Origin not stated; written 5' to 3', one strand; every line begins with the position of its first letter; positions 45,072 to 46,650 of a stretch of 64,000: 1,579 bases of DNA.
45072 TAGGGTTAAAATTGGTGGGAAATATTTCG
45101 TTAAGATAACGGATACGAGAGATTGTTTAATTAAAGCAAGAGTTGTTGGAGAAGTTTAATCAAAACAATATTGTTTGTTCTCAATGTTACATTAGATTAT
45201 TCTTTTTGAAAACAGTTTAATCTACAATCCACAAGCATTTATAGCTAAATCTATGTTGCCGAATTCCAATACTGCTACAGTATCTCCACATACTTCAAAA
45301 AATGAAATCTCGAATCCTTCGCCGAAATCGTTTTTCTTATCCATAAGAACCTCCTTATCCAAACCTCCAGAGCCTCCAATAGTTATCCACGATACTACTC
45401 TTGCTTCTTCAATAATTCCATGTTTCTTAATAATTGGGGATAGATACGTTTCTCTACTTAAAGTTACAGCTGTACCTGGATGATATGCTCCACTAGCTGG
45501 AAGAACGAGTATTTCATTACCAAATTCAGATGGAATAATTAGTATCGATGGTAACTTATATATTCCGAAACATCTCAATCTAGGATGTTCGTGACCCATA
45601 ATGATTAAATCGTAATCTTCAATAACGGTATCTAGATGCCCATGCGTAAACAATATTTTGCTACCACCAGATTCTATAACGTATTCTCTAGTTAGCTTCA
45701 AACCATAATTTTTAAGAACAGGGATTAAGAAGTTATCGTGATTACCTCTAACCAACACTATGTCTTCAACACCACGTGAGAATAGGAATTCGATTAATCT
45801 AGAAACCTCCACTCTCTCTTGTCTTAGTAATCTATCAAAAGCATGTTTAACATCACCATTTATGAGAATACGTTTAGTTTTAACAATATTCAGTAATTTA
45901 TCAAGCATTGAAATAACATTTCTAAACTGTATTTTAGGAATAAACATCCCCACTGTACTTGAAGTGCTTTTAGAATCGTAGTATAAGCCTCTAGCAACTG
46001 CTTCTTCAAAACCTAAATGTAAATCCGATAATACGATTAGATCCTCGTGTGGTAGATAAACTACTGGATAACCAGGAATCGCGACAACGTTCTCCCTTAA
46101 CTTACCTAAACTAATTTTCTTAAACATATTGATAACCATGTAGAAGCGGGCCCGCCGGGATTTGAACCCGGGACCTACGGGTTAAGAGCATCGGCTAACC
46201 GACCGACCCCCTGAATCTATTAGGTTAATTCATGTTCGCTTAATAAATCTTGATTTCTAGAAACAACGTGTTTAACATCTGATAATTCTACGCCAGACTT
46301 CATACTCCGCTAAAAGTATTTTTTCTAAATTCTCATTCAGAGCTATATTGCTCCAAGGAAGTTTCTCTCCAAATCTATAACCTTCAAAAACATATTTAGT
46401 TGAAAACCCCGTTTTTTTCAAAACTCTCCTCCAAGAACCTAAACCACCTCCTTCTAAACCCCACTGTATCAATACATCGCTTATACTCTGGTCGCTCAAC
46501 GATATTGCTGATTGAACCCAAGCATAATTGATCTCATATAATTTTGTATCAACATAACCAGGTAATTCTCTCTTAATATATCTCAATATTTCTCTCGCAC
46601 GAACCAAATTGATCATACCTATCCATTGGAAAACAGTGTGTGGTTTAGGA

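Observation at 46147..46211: Stand-alone 3' half of tRNA-Lys(CUU) with a GC-rich leader: candidate split (trans-spliced) tRNA gene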

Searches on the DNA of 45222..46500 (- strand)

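Call 4: search_rna_families(source=window, start=45900, end=46500, threshold=evalue, max_evalue=10, show_alignments=3)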
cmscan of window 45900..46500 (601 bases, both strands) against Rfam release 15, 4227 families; matches with E-value up to 10: 4.
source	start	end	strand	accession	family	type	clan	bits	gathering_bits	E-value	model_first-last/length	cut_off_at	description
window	46148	46210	-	RF01684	mascRNA-menRNA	Gene;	-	23.3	42.5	0.026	1-56/56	no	MALAT1-associated small cytoplasmic RNA/MEN beta RNA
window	46103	46198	-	RF02553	YrlA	Gene; sRNA;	-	16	69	1.9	1-114/114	no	Y RNA-like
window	46155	46172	-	RF00023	tmRNA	Gene;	CL00001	14.2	47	0.0012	346-363/374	no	transfer-messenger RNA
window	46146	46182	+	RF04354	Plastid-ycf2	Cis-reg;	-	14.2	65.7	7.1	1-75/75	no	Plastid-ycf2 5UTR RNA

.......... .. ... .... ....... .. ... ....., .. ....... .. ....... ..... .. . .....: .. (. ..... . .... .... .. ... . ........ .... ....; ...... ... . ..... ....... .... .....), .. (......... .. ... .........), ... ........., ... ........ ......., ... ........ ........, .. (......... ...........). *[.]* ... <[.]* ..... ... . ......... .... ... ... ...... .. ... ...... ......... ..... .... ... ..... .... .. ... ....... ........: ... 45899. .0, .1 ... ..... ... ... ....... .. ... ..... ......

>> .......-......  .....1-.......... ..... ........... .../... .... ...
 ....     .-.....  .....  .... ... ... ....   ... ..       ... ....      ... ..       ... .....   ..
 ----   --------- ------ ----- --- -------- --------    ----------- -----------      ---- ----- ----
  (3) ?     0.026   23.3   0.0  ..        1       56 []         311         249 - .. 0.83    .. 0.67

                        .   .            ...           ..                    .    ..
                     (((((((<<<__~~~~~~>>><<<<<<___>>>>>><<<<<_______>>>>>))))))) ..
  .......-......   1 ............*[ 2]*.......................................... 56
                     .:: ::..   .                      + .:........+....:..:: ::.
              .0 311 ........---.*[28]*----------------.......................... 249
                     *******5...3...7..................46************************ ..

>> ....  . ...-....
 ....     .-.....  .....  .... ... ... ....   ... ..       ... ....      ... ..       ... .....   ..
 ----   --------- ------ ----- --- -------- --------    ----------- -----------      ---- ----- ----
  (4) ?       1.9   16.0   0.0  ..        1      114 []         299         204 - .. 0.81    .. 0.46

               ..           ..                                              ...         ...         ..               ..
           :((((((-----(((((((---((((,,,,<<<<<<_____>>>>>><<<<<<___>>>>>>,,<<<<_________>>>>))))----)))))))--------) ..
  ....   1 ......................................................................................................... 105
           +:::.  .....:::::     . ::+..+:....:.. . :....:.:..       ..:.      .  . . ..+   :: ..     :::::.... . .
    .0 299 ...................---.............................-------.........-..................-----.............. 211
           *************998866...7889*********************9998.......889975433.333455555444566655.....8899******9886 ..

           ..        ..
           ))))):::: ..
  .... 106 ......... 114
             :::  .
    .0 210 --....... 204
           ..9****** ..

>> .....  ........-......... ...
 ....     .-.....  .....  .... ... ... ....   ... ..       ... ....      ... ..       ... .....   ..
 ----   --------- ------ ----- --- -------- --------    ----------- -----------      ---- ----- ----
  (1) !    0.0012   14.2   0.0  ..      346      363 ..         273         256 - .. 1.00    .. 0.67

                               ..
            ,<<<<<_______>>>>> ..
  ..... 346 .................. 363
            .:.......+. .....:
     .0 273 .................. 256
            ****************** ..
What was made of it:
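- Tried and rejected: The weak Rfam hit to mascRNA-menRNA (23.3 bits against a gathering score of 42.5, call 4) comes from the T arm plus 6/7 chance pairing of leader GGGGUCG with CGGGCCC.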

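Call 66: search_rna_families(source=L154, start=5200, end=7100, threshold=evalue, max_evalue=0.01)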
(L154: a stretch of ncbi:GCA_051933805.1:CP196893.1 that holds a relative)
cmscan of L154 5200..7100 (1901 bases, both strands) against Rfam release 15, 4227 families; matches with E-value up to 0.01: 1.
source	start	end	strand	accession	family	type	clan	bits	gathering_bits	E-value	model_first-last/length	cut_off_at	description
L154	5823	5896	-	RF00005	tRNA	Gene; tRNA;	CL00001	72.8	29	1.6e-15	1-71/71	no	tRNA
